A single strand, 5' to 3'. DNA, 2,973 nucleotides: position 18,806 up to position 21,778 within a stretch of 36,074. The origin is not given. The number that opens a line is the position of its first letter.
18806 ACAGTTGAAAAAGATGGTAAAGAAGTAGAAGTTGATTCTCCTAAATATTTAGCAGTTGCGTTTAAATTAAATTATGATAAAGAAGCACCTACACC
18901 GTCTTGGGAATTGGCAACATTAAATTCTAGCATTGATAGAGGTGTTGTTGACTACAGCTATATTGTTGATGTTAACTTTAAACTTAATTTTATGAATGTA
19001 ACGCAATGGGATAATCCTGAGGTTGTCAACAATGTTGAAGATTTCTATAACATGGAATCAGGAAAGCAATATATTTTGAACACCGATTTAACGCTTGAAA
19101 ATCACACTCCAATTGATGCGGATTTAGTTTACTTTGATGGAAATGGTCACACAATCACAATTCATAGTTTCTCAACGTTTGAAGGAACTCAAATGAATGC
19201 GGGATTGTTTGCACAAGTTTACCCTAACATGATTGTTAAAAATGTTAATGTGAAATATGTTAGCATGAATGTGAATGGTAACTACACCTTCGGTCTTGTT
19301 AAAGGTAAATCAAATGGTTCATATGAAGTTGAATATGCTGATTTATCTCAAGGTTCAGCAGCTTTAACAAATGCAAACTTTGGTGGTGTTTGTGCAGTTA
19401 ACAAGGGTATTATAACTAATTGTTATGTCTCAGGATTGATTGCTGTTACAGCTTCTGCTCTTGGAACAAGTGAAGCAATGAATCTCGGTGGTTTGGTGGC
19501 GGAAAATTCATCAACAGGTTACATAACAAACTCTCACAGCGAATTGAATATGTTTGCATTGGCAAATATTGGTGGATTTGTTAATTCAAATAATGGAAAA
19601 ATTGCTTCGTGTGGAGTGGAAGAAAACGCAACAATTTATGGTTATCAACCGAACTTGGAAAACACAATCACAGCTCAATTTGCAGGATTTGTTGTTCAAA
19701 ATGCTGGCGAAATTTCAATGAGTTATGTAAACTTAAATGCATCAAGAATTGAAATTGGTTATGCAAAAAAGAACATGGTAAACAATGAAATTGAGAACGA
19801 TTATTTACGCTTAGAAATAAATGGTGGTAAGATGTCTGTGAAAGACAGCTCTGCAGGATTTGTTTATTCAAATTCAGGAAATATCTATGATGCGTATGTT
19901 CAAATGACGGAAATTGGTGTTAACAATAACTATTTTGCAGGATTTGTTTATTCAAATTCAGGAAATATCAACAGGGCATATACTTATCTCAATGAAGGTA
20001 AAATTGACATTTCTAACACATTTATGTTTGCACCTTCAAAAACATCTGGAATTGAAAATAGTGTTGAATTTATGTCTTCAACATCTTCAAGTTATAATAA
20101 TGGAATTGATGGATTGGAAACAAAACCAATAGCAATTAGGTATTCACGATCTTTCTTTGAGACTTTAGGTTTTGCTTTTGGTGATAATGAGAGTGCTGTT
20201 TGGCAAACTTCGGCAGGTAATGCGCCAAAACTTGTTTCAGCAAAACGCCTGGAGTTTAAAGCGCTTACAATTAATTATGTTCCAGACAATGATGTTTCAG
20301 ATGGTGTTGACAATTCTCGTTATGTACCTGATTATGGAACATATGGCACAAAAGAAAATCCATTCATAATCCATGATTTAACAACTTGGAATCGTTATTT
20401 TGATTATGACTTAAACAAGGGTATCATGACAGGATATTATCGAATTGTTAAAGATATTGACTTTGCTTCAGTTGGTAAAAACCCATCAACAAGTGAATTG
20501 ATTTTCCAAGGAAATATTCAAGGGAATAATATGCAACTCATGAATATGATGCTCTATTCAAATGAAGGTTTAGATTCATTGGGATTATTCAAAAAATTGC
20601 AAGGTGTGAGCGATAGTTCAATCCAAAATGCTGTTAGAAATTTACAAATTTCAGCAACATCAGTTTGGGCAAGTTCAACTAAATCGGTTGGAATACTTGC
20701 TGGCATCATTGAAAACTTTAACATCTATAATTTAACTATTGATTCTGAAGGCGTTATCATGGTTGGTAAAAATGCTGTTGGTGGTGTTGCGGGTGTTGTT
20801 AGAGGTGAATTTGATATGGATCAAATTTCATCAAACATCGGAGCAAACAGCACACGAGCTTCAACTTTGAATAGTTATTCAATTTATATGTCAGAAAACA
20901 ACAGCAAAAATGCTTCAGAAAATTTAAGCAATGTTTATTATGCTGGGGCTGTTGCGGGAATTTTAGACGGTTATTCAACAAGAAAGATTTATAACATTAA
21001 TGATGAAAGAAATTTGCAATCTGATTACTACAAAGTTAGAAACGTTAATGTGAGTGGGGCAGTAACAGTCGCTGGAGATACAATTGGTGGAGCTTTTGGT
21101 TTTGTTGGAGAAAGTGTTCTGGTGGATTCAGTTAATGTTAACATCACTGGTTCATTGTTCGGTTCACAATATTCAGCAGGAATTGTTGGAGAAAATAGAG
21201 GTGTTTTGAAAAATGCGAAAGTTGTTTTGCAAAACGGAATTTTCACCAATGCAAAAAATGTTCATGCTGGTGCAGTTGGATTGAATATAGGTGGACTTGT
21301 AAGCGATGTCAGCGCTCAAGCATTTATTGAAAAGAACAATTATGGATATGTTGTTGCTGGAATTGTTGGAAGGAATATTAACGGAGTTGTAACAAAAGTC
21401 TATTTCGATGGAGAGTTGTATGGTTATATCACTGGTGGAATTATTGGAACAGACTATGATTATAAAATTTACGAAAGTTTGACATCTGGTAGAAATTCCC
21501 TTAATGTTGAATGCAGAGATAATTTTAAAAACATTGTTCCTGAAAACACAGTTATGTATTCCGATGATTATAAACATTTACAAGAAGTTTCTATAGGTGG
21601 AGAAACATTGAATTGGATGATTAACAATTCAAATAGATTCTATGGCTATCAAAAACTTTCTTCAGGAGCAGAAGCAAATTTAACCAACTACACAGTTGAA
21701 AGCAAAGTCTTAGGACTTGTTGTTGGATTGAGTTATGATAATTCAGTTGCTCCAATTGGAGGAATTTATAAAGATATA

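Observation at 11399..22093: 10.7-kb single gene for a 3,564-aa lipoprotein with three GLUG-like beta-helix modules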

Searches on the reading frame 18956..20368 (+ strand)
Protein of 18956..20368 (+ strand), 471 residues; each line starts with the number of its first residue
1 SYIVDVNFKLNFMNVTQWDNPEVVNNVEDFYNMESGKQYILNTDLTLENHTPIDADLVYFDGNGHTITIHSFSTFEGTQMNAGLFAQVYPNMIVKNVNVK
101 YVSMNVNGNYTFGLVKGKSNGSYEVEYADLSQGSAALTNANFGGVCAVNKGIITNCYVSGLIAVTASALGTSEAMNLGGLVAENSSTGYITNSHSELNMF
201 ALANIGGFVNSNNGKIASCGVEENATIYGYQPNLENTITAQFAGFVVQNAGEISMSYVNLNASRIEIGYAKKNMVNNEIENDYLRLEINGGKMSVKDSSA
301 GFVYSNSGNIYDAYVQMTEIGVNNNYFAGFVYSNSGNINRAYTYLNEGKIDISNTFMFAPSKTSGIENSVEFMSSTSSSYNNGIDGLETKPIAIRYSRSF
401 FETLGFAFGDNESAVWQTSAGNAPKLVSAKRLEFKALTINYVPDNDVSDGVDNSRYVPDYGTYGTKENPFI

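Call 11: search_protein_families(library=pfam, proteins=[window:18956-20368:+], max_evalue=10)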
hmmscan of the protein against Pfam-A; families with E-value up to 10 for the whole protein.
window:18956-20368:+ (471 aa): 2 families
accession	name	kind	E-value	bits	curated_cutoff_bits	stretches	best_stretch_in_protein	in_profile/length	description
PF22416.2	Lmo2445-like_C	-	0.044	14.8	27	1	46-113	23-90/94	Lmo2445-like, C-terminal domain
PF07581.17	Glug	-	1.3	10.1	20.5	2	139-164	2-27/28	The GLUG motif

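Call 105: search_protein_families(library=pfam, proteins=[window:18986-20293:+], max_evalue=1)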
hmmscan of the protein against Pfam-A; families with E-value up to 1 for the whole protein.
window:18986-20293:+ (436 aa): 2 families
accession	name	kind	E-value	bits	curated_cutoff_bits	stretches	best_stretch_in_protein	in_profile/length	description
PF22416.2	Lmo2445-like_C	-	0.047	14.7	27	1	36-103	23-90/94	Lmo2445-like, C-terminal domain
PF07581.17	Glug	-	0.83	10.7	20.5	1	129-154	2-27/28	The GLUG motif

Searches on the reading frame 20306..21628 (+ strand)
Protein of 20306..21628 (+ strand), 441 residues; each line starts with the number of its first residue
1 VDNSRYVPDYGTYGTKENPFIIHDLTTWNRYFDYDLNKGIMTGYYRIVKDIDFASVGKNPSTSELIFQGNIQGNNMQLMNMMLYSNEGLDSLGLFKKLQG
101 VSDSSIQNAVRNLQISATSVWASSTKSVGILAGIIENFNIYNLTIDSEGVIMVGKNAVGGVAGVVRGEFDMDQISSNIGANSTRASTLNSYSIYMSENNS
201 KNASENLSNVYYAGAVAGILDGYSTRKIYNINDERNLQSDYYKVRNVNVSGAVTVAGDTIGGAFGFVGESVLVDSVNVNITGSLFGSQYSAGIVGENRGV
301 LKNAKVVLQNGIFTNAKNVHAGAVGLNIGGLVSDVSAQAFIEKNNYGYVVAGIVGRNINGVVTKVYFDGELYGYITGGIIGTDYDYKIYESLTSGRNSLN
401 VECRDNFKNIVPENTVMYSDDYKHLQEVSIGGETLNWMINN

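Call 105: search_protein_families(library=pfam, proteins=[window:20306-21628:+], max_evalue=1)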
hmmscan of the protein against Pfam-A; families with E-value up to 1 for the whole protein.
window:20306-21628:+ (441 aa): 0 families
